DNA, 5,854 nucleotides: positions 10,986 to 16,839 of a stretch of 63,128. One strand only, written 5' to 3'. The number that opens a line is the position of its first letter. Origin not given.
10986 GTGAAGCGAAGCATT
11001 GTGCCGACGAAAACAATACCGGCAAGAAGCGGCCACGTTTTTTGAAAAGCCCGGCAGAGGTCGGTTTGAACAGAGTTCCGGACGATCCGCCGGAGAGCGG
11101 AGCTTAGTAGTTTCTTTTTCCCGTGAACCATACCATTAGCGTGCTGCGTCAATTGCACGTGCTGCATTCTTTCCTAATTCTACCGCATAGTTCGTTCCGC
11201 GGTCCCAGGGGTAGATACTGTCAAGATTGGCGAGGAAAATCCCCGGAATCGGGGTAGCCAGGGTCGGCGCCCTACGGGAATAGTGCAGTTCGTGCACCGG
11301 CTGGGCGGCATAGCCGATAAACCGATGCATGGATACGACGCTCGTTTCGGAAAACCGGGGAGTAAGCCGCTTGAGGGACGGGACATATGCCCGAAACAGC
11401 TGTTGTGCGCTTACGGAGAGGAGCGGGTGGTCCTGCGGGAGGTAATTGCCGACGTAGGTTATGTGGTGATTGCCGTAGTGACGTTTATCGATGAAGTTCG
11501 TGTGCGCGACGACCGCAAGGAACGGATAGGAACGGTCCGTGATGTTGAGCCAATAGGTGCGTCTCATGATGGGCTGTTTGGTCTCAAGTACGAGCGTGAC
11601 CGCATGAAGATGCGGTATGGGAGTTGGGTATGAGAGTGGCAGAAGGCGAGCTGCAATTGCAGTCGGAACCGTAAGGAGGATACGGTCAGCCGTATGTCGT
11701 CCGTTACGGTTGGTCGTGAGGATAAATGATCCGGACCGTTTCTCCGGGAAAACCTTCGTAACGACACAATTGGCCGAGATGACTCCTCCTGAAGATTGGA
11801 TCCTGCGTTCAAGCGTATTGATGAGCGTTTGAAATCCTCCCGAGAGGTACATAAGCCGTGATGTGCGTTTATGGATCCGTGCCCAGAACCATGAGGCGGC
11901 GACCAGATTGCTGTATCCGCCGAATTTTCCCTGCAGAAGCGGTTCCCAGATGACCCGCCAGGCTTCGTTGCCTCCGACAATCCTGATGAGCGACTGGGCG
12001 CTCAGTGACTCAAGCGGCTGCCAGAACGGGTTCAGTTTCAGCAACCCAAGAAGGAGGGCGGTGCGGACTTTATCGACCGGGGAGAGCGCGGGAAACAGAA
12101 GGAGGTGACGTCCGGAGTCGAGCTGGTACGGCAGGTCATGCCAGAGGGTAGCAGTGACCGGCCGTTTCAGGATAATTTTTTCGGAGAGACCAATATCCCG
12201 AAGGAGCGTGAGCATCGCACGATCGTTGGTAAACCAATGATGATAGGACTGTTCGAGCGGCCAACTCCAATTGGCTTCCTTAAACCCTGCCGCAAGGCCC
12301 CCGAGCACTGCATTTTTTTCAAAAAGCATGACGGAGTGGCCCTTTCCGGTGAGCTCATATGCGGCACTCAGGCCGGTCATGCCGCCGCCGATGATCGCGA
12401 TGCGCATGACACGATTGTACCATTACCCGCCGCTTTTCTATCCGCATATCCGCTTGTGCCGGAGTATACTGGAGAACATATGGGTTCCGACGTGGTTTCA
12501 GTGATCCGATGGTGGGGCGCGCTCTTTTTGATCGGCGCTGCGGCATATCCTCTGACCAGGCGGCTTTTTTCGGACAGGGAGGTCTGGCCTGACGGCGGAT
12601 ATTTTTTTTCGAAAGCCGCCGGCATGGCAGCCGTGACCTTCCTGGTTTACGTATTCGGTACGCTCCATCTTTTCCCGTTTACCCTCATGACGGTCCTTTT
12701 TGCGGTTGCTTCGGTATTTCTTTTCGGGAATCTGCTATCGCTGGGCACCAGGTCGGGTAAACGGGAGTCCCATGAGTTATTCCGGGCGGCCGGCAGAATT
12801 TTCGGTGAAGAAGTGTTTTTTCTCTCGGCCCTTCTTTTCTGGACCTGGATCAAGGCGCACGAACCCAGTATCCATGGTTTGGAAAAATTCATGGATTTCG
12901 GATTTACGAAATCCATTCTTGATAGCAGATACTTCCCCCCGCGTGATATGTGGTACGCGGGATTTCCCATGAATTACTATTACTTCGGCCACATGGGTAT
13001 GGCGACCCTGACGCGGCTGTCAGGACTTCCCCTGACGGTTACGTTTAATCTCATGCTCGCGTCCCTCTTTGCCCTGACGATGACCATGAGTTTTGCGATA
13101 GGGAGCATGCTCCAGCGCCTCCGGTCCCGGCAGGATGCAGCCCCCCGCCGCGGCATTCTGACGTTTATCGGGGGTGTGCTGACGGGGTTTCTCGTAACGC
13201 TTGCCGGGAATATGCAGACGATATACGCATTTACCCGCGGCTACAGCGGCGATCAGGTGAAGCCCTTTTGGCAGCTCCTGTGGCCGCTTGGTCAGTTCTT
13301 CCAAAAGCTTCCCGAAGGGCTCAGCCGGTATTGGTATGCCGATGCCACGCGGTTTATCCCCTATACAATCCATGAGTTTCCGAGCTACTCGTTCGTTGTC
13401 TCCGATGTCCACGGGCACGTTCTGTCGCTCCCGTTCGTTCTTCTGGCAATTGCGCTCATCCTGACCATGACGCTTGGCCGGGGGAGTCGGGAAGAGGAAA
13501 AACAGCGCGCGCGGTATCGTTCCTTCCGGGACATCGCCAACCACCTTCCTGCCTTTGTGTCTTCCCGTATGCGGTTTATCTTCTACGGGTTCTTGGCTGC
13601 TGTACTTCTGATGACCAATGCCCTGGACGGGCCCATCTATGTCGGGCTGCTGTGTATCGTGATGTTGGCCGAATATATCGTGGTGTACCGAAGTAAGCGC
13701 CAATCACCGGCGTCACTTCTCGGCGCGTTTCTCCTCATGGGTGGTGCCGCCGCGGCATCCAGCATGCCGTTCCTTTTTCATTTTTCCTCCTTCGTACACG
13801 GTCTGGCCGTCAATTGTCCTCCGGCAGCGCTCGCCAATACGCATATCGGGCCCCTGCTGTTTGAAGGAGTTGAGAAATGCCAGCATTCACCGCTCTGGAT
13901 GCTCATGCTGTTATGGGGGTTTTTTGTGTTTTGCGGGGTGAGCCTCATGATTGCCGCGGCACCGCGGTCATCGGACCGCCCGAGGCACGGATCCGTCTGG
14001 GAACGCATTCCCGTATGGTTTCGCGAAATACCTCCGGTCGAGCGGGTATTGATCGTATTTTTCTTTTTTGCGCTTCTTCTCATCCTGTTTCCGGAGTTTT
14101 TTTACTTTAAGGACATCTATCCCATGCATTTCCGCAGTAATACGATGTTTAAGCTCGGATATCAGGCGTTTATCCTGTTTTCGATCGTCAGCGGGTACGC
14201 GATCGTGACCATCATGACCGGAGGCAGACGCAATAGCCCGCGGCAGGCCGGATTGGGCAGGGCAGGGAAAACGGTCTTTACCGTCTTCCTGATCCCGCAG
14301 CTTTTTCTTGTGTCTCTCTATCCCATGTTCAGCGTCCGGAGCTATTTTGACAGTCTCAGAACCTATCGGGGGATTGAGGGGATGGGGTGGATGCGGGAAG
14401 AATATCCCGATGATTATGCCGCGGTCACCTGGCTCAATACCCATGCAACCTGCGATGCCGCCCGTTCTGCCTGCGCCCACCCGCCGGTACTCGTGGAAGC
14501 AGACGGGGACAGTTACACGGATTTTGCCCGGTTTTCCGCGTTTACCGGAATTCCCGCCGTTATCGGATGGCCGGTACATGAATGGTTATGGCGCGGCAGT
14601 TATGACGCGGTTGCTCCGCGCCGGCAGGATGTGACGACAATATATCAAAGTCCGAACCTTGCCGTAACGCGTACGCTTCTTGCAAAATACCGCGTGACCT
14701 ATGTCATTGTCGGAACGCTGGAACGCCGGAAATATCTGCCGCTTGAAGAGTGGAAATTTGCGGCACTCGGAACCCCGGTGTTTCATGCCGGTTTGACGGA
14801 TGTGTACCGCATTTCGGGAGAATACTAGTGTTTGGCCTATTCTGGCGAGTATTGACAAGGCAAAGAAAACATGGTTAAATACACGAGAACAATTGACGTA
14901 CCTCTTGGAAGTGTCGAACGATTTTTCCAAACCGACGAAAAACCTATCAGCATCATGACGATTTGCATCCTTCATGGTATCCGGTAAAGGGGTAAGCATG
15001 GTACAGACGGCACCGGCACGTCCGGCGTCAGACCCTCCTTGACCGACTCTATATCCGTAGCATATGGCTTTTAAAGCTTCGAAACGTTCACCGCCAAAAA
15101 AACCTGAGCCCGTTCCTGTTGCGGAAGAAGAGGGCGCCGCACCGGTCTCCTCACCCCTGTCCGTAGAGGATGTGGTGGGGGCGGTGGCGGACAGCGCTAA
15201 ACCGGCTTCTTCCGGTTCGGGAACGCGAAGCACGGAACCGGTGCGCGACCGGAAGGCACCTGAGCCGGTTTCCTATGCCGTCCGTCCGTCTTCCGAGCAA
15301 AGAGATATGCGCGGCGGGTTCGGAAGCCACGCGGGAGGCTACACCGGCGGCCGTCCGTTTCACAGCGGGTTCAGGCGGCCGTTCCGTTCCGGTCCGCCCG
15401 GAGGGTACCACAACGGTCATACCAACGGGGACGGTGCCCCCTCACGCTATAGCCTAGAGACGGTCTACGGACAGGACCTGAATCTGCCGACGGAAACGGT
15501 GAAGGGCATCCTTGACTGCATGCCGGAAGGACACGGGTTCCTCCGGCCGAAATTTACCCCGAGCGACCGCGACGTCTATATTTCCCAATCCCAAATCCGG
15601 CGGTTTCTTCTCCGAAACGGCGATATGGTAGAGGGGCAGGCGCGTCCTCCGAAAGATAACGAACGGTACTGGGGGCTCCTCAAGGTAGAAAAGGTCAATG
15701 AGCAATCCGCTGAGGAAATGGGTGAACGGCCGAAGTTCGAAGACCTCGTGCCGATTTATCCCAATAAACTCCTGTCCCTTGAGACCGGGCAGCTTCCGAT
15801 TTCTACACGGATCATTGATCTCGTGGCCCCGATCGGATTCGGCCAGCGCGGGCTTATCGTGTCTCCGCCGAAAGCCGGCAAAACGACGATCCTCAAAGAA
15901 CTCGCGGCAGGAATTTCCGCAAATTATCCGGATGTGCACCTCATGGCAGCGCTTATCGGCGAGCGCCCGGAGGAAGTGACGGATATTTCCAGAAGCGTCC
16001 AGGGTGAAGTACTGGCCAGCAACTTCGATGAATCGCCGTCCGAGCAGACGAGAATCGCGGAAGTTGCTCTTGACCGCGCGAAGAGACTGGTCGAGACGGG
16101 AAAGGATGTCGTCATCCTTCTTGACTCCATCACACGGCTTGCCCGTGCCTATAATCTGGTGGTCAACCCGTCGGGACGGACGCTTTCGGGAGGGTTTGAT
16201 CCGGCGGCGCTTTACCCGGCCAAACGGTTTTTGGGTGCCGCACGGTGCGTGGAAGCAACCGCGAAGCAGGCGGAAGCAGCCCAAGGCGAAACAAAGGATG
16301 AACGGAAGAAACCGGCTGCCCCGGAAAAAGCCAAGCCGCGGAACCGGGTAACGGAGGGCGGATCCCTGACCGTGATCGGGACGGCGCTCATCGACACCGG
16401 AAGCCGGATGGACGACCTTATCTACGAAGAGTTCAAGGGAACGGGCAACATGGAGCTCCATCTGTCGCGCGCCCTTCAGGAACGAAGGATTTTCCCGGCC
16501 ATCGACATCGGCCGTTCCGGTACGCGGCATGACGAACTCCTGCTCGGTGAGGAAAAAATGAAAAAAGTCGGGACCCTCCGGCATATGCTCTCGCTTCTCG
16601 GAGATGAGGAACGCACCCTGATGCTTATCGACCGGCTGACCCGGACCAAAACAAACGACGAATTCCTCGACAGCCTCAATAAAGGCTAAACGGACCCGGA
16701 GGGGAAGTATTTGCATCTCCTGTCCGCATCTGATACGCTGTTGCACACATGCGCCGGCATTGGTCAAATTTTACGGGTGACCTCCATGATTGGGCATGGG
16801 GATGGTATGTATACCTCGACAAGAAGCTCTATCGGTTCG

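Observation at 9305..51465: Exceptional concentration of GT-C-like polytopic membrane proteins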

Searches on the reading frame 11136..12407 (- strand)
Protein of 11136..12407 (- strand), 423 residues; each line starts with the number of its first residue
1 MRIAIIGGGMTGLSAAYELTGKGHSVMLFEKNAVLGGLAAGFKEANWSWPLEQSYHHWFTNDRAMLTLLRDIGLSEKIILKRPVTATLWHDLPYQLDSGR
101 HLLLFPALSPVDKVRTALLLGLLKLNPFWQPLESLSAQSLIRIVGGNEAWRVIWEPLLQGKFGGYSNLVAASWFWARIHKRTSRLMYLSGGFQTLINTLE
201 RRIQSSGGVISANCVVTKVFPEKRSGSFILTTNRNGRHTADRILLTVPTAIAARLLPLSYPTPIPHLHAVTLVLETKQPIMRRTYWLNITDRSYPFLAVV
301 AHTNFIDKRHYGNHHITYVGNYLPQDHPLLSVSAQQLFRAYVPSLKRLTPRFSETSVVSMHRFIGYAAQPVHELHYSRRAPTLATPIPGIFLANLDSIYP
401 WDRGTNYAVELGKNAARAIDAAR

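Call 5: search_protein_families(library=pfam, proteins=[window:11136-12407:-], max_evalue=0.01)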
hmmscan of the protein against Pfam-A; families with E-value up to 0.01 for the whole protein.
window:11136-12407:- (423 aa): 10 families
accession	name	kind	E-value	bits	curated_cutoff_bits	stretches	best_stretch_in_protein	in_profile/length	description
PF01593.30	Amino_oxidase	-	4.5e-29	102.5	19.8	1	10-419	1-442/443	Flavin containing amine oxidoreductase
PF01266.30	DAO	-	3.3e-12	47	27.9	1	2-37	1-36/353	FAD dependent oxidoreductase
PF13450.12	NAD_binding_8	-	5.1e-12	46.3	21.9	1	5-70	1-66/68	NAD(P)-binding Rossmann-like domain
PF03486.20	HI0933_like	-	5.1e-06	26.5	50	1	2-36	2-36/244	HI0933-like protein Rossmann domain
PF12831.13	FAD_oxidored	-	9.4e-06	25.6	27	1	3-40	2-39/416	FAD dependent oxidoreductase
PF00890.30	FAD_binding_2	-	4.2e-05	23.4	20.4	1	3-37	2-36/414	FAD binding domain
PF07992.20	Pyr_redox_2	-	0.00028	20.8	26.1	1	2-34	2-36/291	Pyridine nucleotide-disulphide oxidoreductase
PF00070.33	Pyr_redox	-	0.0021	19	22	1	2-33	1-32/82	Pyridine nucleotide-disulphide oxidoreductase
PF01946.23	Thi4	-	0.0027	17.4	26.2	1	3-38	20-56/235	Thi4 family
PF01494.25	FAD_binding_3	-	0.0079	15.9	22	0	3-33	4-34/349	FAD binding domain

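Call 56: search_protein_families(library=ncbifam, proteins=[window:11136-12407:-], max_evalue=0.001)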
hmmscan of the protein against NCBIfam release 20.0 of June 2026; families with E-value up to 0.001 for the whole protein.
window:11136-12407:- (423 aa): 49 families (the best 25 are shown)
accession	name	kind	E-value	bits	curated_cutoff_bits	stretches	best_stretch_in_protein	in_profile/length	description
NF005560.0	PRK07233.1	equivalog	1.1e-111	373.8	252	1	1-421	1-430/435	hypothetical protein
TIGR03467.1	HpnE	equivalog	1.6e-25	90.3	283.05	1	3-393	1-402/430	hydroxysqualene dehydroxylase HpnE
NF005547.0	PRK07208.1-3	equivalog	1.4e-13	50.4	380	1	2-77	6-79/465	hypothetical protein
TIGR02731.1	phytoene_desat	equivalog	4.3e-11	42.2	569.4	1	2-82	1-80/453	15-cis-phytoene desaturase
NF008841.0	PRK11883.1-1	equivalog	6.3e-11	41.9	517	1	1-88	4-92/453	protoporphyrinogen oxidase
TIGR00562.1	proto_IX_ox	equivalog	7e-11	41.4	97.85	1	3-171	5-174/470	protoporphyrinogen oxidase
NF008845.0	PRK11883.1-5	equivalog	3.4e-10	38.8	560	1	2-83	6-91/468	protoporphyrinogen oxidase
NF005548.0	PRK07208.1-4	equivalog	4.3e-10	38.8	389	1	2-84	5-85/488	hypothetical protein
NF009410.0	PRK12771.1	subfamily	9.8e-10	37.6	516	1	2-38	140-176/566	NAD(P)-binding protein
TIGR02733.1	desat_CrtD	equivalog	7.3e-09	34.8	549.7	1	2-48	3-49/492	C-3',4' desaturase CrtD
TIGR02732.1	zeta_caro_desat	equivalog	9.3e-09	34.7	622.15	1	2-82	1-80/474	9,9'-di-cis-zeta-carotene desaturase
NF058655.1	CrtID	equivalog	1.4e-08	34.1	640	1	3-55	1-53/478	bifunctional phytoene desaturase/3,4-desaturase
TIGR02734.1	crtI_fam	subfamily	1.6e-08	33.7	238.1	1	4-45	2-43/504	phytoene desaturase family protein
NF053556.1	prodigi_MAP_PigB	equivalog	7.5e-07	27.9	850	1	3-77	157-229/659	prodigiosin MAP biosynthesis oxidoreductase PigB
TIGR02352.1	thiamin_ThiO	equivalog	1.3e-06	27.8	250.8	1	3-34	1-32/351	glycine oxidase ThiO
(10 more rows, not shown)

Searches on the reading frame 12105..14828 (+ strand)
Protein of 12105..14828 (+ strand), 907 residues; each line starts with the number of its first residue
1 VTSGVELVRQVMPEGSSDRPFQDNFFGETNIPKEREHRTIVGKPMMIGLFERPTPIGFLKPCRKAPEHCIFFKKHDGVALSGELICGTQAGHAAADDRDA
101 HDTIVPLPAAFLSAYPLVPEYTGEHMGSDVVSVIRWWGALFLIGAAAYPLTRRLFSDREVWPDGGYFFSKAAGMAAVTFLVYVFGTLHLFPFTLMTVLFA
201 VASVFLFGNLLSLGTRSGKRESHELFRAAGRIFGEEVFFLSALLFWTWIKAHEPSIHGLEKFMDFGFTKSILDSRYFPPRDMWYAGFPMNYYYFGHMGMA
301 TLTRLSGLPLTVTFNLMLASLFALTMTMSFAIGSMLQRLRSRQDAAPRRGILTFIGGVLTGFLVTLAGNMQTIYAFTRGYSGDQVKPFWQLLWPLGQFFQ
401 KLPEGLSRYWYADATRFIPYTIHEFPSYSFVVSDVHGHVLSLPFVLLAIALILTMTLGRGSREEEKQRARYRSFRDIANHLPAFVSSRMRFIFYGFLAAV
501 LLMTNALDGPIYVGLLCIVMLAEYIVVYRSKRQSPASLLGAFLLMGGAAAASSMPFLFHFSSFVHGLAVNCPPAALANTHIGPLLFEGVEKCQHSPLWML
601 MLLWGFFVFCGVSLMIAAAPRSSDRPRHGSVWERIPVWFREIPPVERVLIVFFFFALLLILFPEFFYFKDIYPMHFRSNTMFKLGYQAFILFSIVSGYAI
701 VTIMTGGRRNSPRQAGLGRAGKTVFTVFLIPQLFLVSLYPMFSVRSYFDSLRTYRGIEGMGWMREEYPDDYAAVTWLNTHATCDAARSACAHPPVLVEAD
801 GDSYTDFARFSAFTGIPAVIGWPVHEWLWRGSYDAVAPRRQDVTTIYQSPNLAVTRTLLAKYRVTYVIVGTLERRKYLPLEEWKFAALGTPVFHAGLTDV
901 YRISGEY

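Call 4: search_protein_families(library=pfam, proteins=[window:12105-14828:+], max_evalue=0.01)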
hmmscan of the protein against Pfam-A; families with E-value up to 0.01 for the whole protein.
window:12105-14828:+ (907 aa): 1 family
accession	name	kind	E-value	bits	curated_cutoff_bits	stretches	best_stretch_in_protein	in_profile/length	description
PF10060.15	DUF2298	-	1.3e-93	315.1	27.8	2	177-621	2-389/488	Uncharacterized membrane protein (DUF2298)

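Call 56: search_protein_families(library=ncbifam, proteins=[window:12105-14828:+], max_evalue=0.001)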
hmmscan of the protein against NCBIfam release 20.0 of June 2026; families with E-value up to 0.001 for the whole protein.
window:12105-14828:+ (907 aa): 1 family
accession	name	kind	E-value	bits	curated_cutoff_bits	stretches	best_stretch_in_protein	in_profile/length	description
TIGR03662.1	Chlor_Arch_YYY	subfamily_domain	1.1e-134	450.7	300.25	1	131-903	3-726/727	chlor_Arch_YYY domain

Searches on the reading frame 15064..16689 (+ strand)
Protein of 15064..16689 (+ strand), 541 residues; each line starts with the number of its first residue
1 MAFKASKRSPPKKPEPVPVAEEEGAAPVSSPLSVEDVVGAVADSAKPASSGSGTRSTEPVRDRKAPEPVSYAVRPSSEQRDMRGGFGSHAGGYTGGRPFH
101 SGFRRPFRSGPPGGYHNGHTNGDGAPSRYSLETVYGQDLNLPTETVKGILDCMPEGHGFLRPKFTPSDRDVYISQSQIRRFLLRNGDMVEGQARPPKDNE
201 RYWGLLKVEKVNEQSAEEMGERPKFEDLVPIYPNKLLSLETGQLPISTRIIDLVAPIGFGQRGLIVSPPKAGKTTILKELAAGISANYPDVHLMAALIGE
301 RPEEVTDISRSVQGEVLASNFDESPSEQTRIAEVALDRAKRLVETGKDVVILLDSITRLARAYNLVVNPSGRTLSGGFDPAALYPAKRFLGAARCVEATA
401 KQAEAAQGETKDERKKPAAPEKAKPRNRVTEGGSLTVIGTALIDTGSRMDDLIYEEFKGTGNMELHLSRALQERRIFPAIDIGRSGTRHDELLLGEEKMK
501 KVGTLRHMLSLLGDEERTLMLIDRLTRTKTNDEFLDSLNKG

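Call 5: search_protein_families(library=pfam, proteins=[window:15064-16689:+], max_evalue=0.01)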
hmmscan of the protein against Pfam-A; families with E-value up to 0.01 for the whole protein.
window:15064-16689:+ (541 aa): 3 families
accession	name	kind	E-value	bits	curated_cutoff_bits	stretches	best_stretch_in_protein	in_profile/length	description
PF07497.18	Rho_RNA_bind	-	8e-28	96.5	27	1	146-216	1-72/73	Rho termination factor, RNA-binding domain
PF00006.31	ATP-synt_ab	-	2.1e-25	90.1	29.5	1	248-485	2-211/213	ATP synthase alpha/beta family, nucleotide-binding domain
PF08206.17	OB_RNB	-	0.00037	20.5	24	1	148-195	1-44/58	Ribonuclease B OB domain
